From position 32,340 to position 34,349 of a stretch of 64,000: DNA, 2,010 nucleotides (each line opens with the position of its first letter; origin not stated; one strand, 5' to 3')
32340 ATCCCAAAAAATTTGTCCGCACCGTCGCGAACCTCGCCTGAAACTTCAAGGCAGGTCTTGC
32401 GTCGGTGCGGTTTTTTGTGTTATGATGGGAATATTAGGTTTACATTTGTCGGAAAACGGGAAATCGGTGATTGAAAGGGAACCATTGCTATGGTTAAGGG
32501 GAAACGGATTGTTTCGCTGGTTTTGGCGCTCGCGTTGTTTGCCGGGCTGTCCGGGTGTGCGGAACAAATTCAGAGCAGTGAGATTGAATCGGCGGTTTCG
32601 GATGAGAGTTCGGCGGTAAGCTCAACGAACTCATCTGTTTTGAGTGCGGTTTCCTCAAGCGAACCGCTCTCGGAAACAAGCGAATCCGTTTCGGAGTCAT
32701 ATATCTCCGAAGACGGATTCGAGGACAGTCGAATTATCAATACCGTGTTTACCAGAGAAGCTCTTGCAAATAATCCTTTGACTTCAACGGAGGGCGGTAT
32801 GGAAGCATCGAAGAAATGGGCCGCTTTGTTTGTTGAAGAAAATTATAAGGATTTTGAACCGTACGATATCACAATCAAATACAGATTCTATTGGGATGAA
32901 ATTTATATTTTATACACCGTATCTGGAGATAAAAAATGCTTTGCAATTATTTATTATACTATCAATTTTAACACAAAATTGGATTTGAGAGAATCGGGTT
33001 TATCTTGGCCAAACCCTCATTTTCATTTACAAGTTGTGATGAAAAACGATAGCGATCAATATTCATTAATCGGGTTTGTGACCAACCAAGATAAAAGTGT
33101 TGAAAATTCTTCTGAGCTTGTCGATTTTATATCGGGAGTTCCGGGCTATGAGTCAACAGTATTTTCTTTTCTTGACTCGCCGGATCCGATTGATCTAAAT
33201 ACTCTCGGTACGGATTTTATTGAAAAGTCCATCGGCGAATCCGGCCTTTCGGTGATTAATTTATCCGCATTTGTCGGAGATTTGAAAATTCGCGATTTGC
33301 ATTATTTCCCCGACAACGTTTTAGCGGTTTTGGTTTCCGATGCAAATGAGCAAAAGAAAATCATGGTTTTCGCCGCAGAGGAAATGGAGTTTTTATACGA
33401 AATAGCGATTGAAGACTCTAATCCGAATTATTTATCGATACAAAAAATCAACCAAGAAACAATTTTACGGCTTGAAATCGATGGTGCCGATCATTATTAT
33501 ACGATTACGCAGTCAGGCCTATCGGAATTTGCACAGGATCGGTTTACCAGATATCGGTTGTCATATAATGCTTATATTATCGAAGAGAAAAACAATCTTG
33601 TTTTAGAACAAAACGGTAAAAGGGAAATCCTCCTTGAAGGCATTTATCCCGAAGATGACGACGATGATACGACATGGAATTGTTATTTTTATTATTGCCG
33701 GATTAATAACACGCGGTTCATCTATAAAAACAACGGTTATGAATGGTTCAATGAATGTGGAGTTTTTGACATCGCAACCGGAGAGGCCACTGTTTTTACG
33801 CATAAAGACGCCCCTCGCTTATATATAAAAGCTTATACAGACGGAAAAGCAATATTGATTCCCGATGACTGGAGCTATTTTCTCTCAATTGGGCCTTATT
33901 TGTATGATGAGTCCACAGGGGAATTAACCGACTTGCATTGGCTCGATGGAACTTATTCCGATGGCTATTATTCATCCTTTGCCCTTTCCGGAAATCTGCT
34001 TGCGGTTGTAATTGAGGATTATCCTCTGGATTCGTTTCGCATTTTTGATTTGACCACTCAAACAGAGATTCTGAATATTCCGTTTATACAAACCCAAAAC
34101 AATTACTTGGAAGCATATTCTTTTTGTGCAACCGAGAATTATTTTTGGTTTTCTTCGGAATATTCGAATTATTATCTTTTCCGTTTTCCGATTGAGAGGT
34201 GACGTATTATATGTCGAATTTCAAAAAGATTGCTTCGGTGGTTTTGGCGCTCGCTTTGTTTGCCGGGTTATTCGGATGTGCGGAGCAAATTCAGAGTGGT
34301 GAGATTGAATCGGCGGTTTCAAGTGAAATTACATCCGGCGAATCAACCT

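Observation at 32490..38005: Tandem triplet of uncharacterised lipoproteins with conserved GC-rich 5' cassettes and divergent AT-rich bodies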

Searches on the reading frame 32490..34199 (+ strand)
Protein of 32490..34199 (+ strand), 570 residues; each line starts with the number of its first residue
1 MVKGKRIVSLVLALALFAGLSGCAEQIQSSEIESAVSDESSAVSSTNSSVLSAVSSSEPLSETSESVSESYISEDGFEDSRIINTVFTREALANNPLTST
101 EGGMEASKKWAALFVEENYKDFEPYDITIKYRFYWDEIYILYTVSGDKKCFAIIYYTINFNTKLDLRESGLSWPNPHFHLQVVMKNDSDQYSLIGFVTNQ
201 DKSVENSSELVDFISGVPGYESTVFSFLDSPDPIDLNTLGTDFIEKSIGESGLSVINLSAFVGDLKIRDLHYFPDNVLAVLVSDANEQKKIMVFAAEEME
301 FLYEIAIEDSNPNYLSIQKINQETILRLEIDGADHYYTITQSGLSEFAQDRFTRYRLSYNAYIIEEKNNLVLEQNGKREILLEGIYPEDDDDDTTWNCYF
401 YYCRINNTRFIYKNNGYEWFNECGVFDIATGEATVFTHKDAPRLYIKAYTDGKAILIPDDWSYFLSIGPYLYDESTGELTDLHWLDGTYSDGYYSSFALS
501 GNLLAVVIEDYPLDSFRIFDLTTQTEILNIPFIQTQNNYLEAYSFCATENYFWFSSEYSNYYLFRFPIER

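Call 5: search_protein_families(library=pfam, proteins=[window:32490-34199:+], max_evalue=1)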
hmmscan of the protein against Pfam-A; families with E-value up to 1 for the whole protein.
window:32490-34199:+ (570 aa): 2 families
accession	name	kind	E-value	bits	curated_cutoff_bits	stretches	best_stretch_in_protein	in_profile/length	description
PF06124.16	DUF960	-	0.098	13.7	25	1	511-548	32-69/94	Staphylococcal protein of unknown function (DUF960)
PF22398.1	DUF6978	-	0.11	13.2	29.6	1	284-337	26-83/133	Family of unknown function (DUF6978)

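Call 28: search_protein_representatives(protein=window:32490-34199:+)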
Query: 570 residues. Proteins with E-value up to 0.001 (for the whole library): 33; up to 1e-10: 17; up to 1e-30: 11. The best 33 are listed.
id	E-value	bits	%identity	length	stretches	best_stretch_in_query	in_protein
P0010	0.0e+00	1111.2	100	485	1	86-570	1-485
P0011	6.1e-91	322.3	41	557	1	1-570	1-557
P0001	1.3e-66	242.0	36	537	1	1-554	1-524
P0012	1.4e-64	235.3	43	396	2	75-429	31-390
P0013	2.2e-63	231.3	41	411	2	249-569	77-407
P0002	1.0e-58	215.9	37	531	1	11-570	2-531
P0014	2.2e-58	214.9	39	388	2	249-569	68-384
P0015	6.8e-56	206.6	69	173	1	1-170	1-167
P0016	2.6e-50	188.2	34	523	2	74-564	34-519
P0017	9.3e-49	183.1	36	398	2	240-569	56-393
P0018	1.6e-47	179.0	39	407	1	250-568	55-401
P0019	6.8e-29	117.5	34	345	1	289-560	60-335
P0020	5.8e-25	104.5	31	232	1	354-570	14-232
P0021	2.2e-23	99.3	37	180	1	399-567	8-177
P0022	3.0e-19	85.7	41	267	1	3-232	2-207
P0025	1.9e-07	46.7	25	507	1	80-437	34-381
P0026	9.0e-07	44.5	24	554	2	55-473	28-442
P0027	2.6e-06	43.0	29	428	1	360-463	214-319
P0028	4.3e-06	42.2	27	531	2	313-520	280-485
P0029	5.5e-06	41.9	33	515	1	349-438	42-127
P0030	5.8e-06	41.8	35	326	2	349-442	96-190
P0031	8.7e-06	41.2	27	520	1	22-437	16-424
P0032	1.1e-05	40.9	30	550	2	74-229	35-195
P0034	2.5e-05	39.7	30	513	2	355-528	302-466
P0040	6.2e-04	35.1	36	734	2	375-434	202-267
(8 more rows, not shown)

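Call 29: search_protein_families(library=pfam, proteins=[P0025, P0026, P0027, P0028, P0029, P0030, P0031, P0032, P0034, P0040], max_evalue=0.01)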
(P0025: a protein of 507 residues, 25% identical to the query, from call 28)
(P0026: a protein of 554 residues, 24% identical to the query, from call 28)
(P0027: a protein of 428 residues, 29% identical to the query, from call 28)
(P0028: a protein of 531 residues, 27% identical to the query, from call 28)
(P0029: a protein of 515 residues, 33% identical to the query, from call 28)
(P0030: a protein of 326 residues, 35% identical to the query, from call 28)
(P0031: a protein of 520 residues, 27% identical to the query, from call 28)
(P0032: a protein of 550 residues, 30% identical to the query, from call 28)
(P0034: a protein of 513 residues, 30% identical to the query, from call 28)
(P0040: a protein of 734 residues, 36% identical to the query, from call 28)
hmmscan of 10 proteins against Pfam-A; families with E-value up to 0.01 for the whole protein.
P0025 (507 aa): 1 family
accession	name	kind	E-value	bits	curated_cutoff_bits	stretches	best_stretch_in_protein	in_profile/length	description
PF07676.18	PD40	-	0.0006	20.1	20.9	1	430-445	15-30/38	WD40-like Beta Propeller Repeat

P0026 (554 aa): 0 families

P0027 (428 aa): 0 families

P0028 (531 aa): 0 families

P0029 (515 aa): 2 families
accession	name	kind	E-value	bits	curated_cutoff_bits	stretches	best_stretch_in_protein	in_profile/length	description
PF13648.12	Lipocalin_4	-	0.00075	20.8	22.4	1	251-340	5-88/89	Lipocalin-like domain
PF14903.11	WG_beta_rep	-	0.0053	17.2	25.6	0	426-463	2-35/35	WG containing repeat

P0030 (326 aa): 1 family
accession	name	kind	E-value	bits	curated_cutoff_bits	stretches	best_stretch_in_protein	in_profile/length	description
PF18975.6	DUF5711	-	0.004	16.9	26.3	1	245-322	141-221/344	Family of unknown function (DUF5711)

P0031 (520 aa): 0 families

P0032 (550 aa): 0 families

P0034 (513 aa): 2 families
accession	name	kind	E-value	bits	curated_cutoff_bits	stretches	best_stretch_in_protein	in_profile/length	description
PF25174.1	Beta-prop_THOC3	-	0.0025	17.3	305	1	424-494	85-150/272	THOC3 beta-propeller domain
PF24780.1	WD40_MABP1-WDR62_1st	-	0.0065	16.3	496.3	0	415-482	26-91/328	MABP1/WDR62 first WD40 domain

P0040 (734 aa): 0 families

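Call 39: search_protein_families(library=ncbifam, proteins=[window:32490-34199:+], max_evalue=0.1)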
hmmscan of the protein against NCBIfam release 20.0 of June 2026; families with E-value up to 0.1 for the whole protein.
window:32490-34199:+ (570 aa): 4 families
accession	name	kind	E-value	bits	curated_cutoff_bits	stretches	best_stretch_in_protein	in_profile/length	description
NF041245.1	T6SS_IglE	equivalog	0.0063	16.5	75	1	10-78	2-70/131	type VI secretion system lipoprotein IglE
NF040598.1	Ala_zip_lipo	subfamily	0.044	14.3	43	1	7-62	2-57/90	Lpp/OprI family alanine-zipper lipoprotein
NF052551.1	EnvBioLpgNMYCTU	equivalog_domain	0.05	12.9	250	1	6-77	3-69/227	envelope biogenesis lipoprotein LpqN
NF040528.1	SP_0198_lipo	equivalog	0.069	13.1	100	0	5-75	1-70/144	SP_0198 family lipoprotein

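Call 76: search_protein_families(library=padloc, proteins=[window:32490-34199:+], max_evalue=0.01)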
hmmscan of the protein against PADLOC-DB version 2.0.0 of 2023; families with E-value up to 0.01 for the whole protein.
window:32490-34199:+ (570 aa): 0 families

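Call 77: search_protein_families(library=phrogs, proteins=[window:32490-34199:+], max_evalue=0.01)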
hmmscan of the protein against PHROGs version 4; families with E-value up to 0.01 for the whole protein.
window:32490-34199:+ (570 aa): 0 families

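Call 80: find_encoding_contigs(protein=P0016, flank=8000, max_places=3)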
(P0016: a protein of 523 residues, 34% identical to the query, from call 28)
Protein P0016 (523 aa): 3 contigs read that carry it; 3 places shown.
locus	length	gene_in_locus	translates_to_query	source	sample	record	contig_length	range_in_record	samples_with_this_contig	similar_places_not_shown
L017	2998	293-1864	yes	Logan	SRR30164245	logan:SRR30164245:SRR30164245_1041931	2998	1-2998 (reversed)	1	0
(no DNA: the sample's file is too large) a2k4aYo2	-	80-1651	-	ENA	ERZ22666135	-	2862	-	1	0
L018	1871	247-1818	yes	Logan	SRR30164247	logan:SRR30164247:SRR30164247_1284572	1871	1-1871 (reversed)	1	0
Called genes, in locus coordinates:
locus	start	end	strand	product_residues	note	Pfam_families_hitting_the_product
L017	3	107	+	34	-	?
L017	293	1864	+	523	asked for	-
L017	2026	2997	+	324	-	?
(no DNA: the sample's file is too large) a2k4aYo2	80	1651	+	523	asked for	-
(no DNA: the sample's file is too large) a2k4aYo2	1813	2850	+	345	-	-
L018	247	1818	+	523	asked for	-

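Call 81: find_encoding_contigs(protein=P0025, flank=8000, max_places=3)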
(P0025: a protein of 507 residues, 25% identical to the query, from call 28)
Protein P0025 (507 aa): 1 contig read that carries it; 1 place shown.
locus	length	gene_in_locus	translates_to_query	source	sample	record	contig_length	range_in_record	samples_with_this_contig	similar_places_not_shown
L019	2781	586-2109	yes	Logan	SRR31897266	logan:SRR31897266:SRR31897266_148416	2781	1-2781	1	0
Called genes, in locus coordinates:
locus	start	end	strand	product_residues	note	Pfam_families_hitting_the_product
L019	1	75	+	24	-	?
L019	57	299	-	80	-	PF01548:DEDD_Tnp_IS110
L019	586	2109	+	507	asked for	-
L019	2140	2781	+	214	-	?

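Call 83: find_encoding_contigs(protein=P0026, flank=8000, max_places=3)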
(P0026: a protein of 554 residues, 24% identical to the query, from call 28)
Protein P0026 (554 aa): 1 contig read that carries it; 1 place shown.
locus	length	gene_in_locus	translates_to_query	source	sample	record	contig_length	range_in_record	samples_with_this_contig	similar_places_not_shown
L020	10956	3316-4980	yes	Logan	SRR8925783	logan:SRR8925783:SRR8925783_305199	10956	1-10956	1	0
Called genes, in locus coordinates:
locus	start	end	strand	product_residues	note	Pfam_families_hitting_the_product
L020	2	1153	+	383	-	?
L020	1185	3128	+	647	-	PF00596:Aldolase_II, PF00106:adh_short, PF08659:KR (weak), PF13561:adh_short_C2, PF23441:SDR (faint)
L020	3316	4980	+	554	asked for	-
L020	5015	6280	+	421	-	-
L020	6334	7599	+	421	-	PF08240:ADH_N (weak), PF00107:ADH_zinc_N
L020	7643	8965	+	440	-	PF00364:Biotin_lipoyl, PF02817:E3_binding, PF00198:2-oxoacid_dh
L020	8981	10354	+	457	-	PF00890:FAD_binding_2 (faint), PF01134:GIDA (faint), PF01262:AlaDh_PNT_C (faint), PF07992:Pyr_redox_2, PF12831:FAD_oxidored (weak), PF13738:Pyr_redox_3, PF00070:Pyr_redox, PF02852:Pyr_redox_dim, +4 more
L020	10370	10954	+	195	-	?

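Call 84: find_encoding_contigs(protein=P0028, flank=8000, max_places=3)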
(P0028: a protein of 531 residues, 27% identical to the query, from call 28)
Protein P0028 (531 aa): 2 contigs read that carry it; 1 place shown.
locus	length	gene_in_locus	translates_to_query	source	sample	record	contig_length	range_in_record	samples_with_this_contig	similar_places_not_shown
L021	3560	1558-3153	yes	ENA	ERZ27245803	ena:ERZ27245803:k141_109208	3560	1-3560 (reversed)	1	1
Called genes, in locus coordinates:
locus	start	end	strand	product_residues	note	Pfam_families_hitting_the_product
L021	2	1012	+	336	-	?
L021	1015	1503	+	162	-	PF02075:RuvC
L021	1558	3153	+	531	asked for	-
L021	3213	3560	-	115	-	?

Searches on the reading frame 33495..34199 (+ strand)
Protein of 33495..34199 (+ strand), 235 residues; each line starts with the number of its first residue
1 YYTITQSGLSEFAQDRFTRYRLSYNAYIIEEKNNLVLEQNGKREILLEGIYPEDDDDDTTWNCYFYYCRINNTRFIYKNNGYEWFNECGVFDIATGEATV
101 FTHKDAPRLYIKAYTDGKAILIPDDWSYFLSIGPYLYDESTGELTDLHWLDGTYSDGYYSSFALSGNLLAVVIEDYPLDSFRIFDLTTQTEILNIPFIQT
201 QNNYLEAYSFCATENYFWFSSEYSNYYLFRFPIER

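Call 63: find_related_loci(query=A5, collection=genome_contigs, flank=10000)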
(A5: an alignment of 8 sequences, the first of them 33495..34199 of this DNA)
Query A5 (235 aa) in genome_contigs; peptide patterns used: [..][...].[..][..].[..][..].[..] (x = any residue, [..] = any of these).
15 stretches matched a pattern; 1 encode a relative of the query (tblastn E <= 1e-3); 1 distinct loci.
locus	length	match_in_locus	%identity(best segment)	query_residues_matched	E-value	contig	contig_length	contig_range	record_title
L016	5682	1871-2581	42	1-235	2e-54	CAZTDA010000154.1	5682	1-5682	MAG TPA_asm: uncultured Eubacteriales bacterium isolate SRP220891_co1_162 genome assembly, contig: NODE_28358_length_568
